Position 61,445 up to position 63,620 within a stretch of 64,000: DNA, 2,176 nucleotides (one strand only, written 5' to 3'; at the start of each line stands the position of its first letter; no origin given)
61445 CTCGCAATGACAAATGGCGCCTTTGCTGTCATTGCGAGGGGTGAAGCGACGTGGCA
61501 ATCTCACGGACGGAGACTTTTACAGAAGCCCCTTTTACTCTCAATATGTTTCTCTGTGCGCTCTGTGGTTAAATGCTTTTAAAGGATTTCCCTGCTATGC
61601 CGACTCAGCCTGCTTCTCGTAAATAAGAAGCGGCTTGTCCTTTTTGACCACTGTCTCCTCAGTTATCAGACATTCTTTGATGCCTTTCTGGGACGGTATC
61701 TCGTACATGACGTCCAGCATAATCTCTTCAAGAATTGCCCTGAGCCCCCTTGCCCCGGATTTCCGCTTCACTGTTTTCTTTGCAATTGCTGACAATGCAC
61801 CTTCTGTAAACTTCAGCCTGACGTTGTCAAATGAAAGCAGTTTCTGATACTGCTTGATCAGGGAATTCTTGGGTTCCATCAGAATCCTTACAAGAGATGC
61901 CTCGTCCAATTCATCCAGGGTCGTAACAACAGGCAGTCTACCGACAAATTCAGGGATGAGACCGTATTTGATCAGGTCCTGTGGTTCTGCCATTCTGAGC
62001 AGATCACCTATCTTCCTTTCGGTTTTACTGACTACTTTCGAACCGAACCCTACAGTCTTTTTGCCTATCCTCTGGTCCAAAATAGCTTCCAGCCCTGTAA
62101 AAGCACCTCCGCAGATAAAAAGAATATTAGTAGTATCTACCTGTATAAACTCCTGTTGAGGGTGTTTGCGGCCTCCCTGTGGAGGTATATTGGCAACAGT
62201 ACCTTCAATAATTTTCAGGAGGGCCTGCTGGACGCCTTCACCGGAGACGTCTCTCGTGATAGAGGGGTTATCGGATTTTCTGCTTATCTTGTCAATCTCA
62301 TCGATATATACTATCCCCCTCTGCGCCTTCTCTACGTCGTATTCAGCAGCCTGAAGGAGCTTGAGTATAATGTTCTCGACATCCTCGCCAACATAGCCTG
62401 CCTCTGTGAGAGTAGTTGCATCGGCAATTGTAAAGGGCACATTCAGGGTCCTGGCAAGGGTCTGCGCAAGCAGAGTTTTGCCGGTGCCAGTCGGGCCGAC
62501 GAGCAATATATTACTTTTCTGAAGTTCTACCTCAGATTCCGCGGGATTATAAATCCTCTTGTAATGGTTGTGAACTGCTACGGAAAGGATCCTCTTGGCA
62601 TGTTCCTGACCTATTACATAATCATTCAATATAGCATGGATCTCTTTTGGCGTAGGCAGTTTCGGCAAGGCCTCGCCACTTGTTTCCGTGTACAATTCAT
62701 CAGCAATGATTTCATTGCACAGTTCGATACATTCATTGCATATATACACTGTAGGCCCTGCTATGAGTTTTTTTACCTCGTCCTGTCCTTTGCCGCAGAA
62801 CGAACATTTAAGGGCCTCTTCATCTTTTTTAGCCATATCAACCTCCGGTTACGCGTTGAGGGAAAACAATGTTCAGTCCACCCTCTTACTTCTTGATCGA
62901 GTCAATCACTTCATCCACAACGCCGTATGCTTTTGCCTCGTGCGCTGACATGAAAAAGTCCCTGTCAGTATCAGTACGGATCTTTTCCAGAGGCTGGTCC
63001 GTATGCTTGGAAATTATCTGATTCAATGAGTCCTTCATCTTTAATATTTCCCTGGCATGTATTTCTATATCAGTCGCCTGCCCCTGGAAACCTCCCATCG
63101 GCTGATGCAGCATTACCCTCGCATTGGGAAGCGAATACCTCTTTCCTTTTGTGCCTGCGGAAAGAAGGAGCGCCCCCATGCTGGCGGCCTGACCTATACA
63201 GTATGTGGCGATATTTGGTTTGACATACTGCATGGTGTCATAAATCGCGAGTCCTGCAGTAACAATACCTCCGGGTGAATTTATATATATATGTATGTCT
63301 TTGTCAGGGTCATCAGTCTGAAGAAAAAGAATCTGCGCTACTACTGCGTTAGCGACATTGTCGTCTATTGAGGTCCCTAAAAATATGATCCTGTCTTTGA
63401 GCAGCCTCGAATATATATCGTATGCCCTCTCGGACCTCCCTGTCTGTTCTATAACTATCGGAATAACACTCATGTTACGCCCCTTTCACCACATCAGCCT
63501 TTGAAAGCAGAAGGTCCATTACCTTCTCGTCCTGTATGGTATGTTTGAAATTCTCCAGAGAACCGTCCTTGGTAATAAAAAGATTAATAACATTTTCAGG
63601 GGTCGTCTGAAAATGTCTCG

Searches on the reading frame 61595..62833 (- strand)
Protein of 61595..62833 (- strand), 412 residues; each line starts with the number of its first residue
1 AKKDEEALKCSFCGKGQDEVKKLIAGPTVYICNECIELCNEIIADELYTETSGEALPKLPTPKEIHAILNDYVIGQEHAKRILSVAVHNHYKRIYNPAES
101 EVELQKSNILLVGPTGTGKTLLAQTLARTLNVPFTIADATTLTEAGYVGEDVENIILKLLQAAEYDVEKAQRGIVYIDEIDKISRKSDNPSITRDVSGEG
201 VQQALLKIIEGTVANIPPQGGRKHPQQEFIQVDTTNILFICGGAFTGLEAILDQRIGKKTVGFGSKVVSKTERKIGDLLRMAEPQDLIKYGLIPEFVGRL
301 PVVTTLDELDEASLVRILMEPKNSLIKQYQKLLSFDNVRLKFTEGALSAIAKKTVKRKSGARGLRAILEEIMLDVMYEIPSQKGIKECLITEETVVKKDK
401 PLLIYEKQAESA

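Call 60: search_protein_families(library=ncbifam, proteins=[window:61595-62833:-], max_evalue=1e-10)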
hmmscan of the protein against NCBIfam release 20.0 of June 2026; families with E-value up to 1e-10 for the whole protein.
window:61595-62833:- (412 aa): 4 families
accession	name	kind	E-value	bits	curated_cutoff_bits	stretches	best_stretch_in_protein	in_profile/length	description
NF003745.1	PRK05342.1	equivalog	2.7e-203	675.5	359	1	4-410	2-414/418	ATP-dependent Clp protease ATP-binding subunit ClpX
TIGR00382.1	clpX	equivalog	2.9e-199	662.3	370.75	1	2-404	3-414/414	ATP-dependent protease ATP-binding subunit ClpX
TIGR00390.1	hslU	equivalog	4.2e-62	210.5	362.45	3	61-163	2-104/441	ATP-dependent protease ATPase subunit HslU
TIGR02639.1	ClpA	equivalog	4.1e-14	51.8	993.15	0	264-374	607-713/734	ATP-dependent Clp protease ATP-binding subunit ClpA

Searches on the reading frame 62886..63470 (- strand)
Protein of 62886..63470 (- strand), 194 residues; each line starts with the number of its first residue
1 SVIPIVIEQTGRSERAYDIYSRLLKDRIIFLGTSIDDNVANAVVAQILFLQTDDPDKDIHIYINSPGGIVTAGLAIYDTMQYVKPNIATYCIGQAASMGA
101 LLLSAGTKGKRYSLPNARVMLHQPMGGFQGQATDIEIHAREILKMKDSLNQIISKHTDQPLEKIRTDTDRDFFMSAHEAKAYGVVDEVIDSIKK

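Call 60: search_protein_families(library=ncbifam, proteins=[window:62886-63470:-], max_evalue=1e-10)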
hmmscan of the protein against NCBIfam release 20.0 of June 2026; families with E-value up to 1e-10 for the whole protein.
window:62886-63470:- (194 aa): 10 families
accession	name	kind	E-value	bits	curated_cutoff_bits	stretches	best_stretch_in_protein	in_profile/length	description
NF001368.0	PRK00277.1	subfamily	8.6e-102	339.2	249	1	2-191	8-197/203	ATP-dependent Clp protease proteolytic subunit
TIGR00493.1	clpP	equivalog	2.9e-100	333.8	308.6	1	1-190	2-191/192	ATP-dependent Clp endopeptidase proteolytic subunit ClpP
NF009203.0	PRK12551.1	equivalog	1.8e-86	288.9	359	1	2-191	1-190/196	ATP-dependent Clp protease proteolytic subunit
NF009205.0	PRK12553.1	subfamily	2.6e-85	285.3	228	1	3-193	14-206/211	ATP-dependent Clp protease proteolytic subunit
NF011090.0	PRK14513.1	equivalog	3e-82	275.3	347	1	1-192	2-193/201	ATP-dependent Clp protease proteolytic subunit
NF011091.0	PRK14514.1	equivalog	5.1e-78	261.7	361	1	4-190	32-218/221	ATP-dependent Clp endopeptidase proteolytic subunit ClpP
NF009204.0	PRK12552.1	equivalog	4.3e-60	202.9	263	1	18-193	22-216/225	ATP-dependent Clp protease proteolytic subunit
NF011089.0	PRK14512.1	equivalog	2.9e-54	183.9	251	1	19-191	21-193/200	ATP-dependent Clp protease proteolytic subunit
NF045540.1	scaf_prot_MCP1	exception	6e-26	91.3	475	1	49-193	23-165/652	ClpP-like prohead protease/major capsid protein fusion protein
NF045542.1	Clp_rel_HeadMat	equivalog_domain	1.4e-24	86.9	120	1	51-188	29-165/165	head maturation protease, ClpP-related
